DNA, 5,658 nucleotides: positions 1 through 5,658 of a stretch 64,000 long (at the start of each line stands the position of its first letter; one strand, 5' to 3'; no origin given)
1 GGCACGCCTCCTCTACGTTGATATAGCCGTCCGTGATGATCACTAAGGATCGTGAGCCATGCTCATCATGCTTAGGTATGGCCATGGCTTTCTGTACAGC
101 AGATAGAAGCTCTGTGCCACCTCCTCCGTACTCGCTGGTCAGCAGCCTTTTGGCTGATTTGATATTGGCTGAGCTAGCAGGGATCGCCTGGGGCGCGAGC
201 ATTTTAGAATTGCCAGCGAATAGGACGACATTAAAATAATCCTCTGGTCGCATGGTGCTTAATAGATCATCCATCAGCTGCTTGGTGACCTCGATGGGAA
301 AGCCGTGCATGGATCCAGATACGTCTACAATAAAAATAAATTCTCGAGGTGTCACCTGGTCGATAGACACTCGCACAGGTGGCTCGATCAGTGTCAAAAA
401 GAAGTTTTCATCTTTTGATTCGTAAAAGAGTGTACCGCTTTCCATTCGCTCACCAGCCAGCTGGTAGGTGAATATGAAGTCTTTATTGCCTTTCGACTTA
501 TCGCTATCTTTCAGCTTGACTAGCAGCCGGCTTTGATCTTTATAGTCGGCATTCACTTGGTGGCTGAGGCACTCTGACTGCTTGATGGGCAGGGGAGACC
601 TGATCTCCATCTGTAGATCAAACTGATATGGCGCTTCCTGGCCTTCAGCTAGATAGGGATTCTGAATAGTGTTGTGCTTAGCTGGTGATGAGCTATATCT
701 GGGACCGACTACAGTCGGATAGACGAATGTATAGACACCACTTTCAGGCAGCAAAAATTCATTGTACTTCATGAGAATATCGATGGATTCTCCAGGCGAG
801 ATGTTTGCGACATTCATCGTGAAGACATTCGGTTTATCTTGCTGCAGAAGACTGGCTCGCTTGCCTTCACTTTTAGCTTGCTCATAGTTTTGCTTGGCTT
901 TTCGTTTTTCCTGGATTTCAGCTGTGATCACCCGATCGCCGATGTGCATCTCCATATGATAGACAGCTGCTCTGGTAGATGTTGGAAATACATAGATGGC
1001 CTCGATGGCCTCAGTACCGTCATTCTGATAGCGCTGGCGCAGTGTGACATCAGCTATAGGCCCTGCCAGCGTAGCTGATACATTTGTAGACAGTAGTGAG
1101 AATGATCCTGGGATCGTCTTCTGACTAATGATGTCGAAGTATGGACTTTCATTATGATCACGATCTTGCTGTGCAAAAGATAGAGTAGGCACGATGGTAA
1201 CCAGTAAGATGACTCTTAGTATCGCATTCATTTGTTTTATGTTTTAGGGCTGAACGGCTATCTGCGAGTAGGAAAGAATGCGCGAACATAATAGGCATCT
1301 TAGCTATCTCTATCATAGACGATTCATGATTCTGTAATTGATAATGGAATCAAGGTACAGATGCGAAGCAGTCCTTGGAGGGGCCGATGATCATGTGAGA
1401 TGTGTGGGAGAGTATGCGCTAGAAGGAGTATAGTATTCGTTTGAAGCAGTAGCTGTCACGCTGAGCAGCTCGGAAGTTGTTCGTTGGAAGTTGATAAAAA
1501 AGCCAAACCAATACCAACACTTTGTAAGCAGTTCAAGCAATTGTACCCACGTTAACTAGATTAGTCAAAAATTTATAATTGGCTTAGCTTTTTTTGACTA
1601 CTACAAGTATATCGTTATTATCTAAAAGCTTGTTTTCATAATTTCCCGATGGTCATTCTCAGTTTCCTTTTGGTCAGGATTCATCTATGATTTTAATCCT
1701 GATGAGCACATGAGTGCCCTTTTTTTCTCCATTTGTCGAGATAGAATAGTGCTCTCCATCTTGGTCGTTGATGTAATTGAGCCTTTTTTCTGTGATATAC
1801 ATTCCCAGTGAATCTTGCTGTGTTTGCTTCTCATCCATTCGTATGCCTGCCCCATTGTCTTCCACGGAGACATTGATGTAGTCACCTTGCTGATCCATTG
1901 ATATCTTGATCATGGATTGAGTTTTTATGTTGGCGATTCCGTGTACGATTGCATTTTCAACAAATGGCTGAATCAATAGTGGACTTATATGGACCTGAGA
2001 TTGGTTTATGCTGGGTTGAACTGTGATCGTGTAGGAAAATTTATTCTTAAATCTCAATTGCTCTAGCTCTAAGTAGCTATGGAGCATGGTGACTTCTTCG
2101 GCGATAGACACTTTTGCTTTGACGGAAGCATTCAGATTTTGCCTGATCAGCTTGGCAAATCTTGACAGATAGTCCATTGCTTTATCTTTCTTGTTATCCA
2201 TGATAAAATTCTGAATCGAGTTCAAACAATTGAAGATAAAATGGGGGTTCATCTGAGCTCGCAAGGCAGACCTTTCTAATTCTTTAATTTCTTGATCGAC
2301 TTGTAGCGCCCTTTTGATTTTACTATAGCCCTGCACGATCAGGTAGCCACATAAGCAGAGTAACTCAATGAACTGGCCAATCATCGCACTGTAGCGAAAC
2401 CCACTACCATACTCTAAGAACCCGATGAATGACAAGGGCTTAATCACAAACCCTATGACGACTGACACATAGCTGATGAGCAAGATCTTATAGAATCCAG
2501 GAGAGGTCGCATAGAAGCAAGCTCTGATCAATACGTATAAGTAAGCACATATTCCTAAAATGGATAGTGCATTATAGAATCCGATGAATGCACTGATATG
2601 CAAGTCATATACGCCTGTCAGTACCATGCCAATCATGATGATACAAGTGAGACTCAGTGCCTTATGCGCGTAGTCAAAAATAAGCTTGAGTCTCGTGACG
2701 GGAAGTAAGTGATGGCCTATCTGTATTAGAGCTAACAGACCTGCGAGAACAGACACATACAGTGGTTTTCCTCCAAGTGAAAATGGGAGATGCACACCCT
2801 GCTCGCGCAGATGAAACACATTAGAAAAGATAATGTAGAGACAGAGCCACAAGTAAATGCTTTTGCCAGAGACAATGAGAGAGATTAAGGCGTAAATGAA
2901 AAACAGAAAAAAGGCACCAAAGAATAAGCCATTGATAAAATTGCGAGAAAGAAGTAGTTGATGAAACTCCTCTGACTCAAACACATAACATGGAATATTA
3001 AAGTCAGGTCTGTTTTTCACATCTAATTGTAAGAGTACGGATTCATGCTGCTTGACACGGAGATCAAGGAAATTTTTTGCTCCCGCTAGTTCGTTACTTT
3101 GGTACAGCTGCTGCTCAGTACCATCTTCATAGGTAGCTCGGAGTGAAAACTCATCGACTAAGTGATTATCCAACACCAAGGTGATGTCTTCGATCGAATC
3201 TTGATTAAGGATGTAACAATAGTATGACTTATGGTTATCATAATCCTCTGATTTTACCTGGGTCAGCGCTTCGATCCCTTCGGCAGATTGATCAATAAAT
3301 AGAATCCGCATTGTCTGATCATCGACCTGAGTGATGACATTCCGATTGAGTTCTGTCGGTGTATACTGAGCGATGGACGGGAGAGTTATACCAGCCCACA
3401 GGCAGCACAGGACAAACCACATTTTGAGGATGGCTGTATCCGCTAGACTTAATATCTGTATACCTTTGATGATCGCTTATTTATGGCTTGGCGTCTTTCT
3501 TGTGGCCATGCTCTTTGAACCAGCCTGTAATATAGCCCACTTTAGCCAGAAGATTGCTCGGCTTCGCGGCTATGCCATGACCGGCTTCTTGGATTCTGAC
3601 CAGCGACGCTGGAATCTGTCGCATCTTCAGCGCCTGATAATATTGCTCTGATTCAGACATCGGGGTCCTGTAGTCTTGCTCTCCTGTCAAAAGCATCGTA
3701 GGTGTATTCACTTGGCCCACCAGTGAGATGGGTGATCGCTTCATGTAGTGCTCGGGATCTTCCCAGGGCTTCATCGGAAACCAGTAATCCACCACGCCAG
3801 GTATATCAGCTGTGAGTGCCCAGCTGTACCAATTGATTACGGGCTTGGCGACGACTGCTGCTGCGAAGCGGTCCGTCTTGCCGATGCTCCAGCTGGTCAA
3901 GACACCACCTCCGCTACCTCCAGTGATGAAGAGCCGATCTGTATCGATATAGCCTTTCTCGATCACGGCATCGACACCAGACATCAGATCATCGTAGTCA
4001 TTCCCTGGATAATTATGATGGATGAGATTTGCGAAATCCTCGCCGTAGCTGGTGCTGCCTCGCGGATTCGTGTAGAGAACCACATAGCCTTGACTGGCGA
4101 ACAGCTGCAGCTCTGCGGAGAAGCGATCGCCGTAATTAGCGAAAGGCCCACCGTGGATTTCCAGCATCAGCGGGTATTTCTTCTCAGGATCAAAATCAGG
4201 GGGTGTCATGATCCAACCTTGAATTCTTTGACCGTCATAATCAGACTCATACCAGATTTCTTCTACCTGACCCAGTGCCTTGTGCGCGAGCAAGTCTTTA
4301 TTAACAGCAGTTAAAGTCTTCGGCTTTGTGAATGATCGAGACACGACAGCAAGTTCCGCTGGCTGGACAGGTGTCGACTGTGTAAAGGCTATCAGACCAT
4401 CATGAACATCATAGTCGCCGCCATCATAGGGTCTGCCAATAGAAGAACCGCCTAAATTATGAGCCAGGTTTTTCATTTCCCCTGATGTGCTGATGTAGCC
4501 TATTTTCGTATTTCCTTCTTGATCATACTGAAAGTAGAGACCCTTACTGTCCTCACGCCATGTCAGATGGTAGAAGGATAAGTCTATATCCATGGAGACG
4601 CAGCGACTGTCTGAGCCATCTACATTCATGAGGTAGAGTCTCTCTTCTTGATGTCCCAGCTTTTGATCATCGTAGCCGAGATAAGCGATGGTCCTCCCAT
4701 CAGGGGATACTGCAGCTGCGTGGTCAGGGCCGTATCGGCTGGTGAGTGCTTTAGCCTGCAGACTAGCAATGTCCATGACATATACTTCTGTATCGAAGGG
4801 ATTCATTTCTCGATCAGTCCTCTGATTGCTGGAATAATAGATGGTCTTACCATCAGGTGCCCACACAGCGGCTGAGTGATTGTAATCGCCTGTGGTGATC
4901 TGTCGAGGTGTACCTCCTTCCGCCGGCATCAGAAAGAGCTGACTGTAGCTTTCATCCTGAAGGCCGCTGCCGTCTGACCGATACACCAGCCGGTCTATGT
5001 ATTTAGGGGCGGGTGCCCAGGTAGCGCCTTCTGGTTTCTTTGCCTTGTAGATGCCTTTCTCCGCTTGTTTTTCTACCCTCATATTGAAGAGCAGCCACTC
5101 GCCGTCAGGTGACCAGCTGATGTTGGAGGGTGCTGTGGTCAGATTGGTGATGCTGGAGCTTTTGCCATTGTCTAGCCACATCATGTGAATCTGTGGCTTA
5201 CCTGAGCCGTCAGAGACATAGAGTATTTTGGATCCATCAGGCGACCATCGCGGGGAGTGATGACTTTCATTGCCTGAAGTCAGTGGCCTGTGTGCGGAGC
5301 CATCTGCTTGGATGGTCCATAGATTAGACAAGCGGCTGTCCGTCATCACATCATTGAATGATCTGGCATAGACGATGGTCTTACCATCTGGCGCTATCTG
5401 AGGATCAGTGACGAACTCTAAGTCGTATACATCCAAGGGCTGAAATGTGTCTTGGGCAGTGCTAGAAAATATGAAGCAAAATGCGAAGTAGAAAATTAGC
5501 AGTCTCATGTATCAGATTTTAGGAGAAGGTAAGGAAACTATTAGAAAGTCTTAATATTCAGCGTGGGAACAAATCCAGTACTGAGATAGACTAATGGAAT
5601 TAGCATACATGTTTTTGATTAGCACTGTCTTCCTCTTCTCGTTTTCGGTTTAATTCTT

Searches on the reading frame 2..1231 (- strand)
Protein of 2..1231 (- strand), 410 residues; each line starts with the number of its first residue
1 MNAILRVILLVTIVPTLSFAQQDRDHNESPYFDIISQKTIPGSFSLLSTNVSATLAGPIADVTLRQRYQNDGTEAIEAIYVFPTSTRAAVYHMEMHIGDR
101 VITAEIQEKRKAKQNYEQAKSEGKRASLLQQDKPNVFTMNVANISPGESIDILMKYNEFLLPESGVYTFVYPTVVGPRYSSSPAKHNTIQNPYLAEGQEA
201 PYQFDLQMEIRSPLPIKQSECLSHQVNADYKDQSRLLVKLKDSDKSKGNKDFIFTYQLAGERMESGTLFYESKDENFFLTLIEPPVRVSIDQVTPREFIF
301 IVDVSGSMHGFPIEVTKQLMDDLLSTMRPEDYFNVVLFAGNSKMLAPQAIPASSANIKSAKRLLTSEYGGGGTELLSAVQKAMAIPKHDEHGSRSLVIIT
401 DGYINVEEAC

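Call 12: search_protein_families(library=pfam, proteins=[window:2-1231:-])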
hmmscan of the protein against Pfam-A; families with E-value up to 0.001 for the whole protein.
window:2-1231:- (410 aa): 6 families
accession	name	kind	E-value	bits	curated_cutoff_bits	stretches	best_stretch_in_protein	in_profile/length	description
PF08487.16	VIT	-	2e-35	121.7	26.5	1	47-156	2-111/111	Vault protein inter-alpha-trypsin domain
PF13519.12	VWA_2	-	7e-14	52.8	27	1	299-402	2-106/107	von Willebrand factor type A domain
PF13757.12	VIT_2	-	1.7e-10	41.1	23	1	47-110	15-78/78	Vault protein inter-alpha-trypsin domain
PF00092.34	VWA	-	1.6e-08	35.4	23.8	1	299-405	3-116/174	von Willebrand factor type A domain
PF13768.12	VWA_3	-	6.4e-08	33.2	27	1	298-403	3-107/155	von Willebrand factor type A domain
PF05762.20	VWA_CoxE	-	2.6e-05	24.2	26.4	1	285-403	46-160/222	VWA domain containing CoxE-like protein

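Call 48: find_homologous_proteins(query=window:2-1231:-, max_evalue=1e-40)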
Query window:2-1231:- (410 aa): 5196 proteins with E <= 1e-40 among 8000 candidates; the best 120 are listed.
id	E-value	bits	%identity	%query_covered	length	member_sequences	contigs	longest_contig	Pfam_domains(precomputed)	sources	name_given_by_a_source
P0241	4.0e-127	442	49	100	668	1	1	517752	PF13768.13,PF13757.13,PF00092.35,PF13519.13,PF05762.21,PF08487.17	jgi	-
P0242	1.5e-126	440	50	98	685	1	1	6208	PF13768.13,PF13757.13,PF00092.35,PF13519.13,PF05762.21,PF08487.17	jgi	-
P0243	1.6e-126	440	50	95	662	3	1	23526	PF13768.13,PF13757.13,PF00092.35,PF13519.13,PF08487.17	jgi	jgi:Ca-activated chloride channel homolog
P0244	6.2e-126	438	49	98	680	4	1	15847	PF13768.13,PF13757.13,PF00092.35,PF13519.13,PF08487.17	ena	-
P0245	2.7e-125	436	49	99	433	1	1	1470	PF13768.13,PF13757.13,PF00092.35,PF13519.13,PF08487.17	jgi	-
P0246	2.9e-125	436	47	99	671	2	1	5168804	PF13768.13,PF13757.13,PF00092.35,PF13519.13,PF05762.21,PF08487.17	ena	-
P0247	1.7e-124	434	51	94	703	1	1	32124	PF13768.13,PF13757.13,PF00092.35,PF13519.13,PF08487.17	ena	-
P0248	1.8e-124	434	49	99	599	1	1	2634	PF13768.13,PF13757.13,PF00092.35,PF13519.13,PF08487.17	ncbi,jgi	jgi:Ca-activated chloride channel family protein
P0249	3.8e-124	432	49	99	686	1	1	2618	PF13768.13,PF13757.13,PF00092.35,PF13519.13,PF08487.17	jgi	-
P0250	4.3e-124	432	49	99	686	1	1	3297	PF13768.13,PF13757.13,PF00092.35,PF13519.13,PF08487.17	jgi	-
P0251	4.5e-124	432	49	98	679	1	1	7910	PF13768.13,PF13757.13,PF00092.35,PF13519.13,PF08487.17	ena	-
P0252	5.0e-124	432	48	99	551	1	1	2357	PF13768.13,PF13757.13,PF00092.35,PF13519.13,PF08487.17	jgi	-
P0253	7.3e-124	432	48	98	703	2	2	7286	PF13768.13,PF13757.13,PF00092.35,PF13519.13,PF08487.17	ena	-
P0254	8.5e-124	431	50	97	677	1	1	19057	PF13768.13,PF13757.13,PF00092.35,PF13519.13,PF08487.17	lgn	-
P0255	1.2e-123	431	50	97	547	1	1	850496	PF13768.13,PF13757.13,PF00092.35,PF13519.13,PF08487.17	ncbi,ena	-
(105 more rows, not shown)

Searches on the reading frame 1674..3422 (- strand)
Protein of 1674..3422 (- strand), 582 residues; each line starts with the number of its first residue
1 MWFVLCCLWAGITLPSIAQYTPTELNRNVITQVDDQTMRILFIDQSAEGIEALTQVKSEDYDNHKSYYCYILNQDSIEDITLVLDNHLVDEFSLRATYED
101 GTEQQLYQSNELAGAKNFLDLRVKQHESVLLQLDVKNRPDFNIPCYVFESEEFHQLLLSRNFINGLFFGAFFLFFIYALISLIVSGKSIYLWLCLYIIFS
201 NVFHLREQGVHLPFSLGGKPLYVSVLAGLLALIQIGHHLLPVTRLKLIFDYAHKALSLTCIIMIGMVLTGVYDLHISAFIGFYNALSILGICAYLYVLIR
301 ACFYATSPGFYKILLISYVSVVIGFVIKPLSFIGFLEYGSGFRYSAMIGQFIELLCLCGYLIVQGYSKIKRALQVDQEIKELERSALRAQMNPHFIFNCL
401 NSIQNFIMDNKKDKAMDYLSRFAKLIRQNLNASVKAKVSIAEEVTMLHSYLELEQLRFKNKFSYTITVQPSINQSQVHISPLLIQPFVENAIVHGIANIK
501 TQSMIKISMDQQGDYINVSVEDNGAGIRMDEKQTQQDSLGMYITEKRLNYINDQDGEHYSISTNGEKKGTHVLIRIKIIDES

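Call 12: search_protein_families(library=pfam, proteins=[window:1674-3422:-])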
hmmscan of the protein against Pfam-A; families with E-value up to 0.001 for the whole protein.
window:1674-3422:- (582 aa): 3 families
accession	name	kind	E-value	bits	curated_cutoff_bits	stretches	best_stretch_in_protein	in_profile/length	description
PF06580.19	His_kinase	-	4.1e-23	81.9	25.2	1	383-462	2-81/81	Histidine kinase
PF07695.17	7TMR-DISM_7TM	-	3.6e-07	30.7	29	1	161-357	2-198/205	7TM diverse intracellular signalling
PF02518.31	HATPase_c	-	1.6e-05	25.8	26.4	1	483-577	9-108/111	Histidine kinase-, DNA gyrase B-, and HSP90-like ATPase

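Call 77: find_encoding_contigs(protein=window:1677-3422:-, flank=10000, max_places=3)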
Protein window:1677-3422:- (582 aa): 1 contig read that carries it; 1 place shown.
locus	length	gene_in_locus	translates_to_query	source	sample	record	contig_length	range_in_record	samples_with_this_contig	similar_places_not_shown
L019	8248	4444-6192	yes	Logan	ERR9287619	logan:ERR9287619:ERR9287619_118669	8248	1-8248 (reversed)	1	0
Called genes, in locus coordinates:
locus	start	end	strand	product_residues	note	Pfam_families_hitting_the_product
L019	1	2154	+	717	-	?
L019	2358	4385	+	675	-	PF26549:Tricorn_N, PF26550:Tricorn_2nd (weak), PF07676:PD40, PF00930:DPPIV_N (weak), PF26549:Tricorn_N (weak), PF07676:PD40 (weak), PF26549:Tricorn_N, PF00326:Peptidase_S9, +5 more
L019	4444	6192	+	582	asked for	PF07695:7TMR-DISM_7TM (weak), PF06580:His_kinase, PF02518:HATPase_c (weak)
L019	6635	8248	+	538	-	?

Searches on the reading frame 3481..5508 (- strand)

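Call 12: search_protein_families(library=pfam, proteins=[window:3481-5508:-])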
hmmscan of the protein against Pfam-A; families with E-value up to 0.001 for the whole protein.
window:3481-5508:- (675 aa): 9 families
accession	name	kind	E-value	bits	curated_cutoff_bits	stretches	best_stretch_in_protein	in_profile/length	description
PF00326.27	Peptidase_S9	-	2.4e-52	178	22.6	1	462-667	2-209/213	Prolyl oligopeptidase family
PF07676.18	PD40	-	1.6e-33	114.4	20.9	3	74-108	2-37/38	WD40-like Beta Propeller Repeat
PF00930.27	DPPIV_N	-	2e-11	43.6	22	1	182-274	258-343/354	Dipeptidyl peptidase IV (DPP IV) N-terminal region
PF05448.18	AXE1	-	3.6e-08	33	21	1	418-561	59-213/321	Acetyl xylan esterase (AXE1)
PF02897.21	Peptidase_S9_N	-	7e-08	32.1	24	0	265-353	129-212/414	Prolyl oligopeptidase, N-terminal beta-propeller domain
PF20434.5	BD-FAE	-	8.4e-07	29.2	26.8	1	442-627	10-215/215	BD-FAE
PF01738.24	DLH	-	7e-06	26.2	21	1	470-651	37-193/217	Dienelactone hydrolase family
PF25174.1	Beta-prop_THOC3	-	1.4e-05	24.7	305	0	62-141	72-146/272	THOC3 beta-propeller domain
PF12146.15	Hydrolase_4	-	0.00029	20.7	27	0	456-560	13-113/239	Serine aminopeptidase, S33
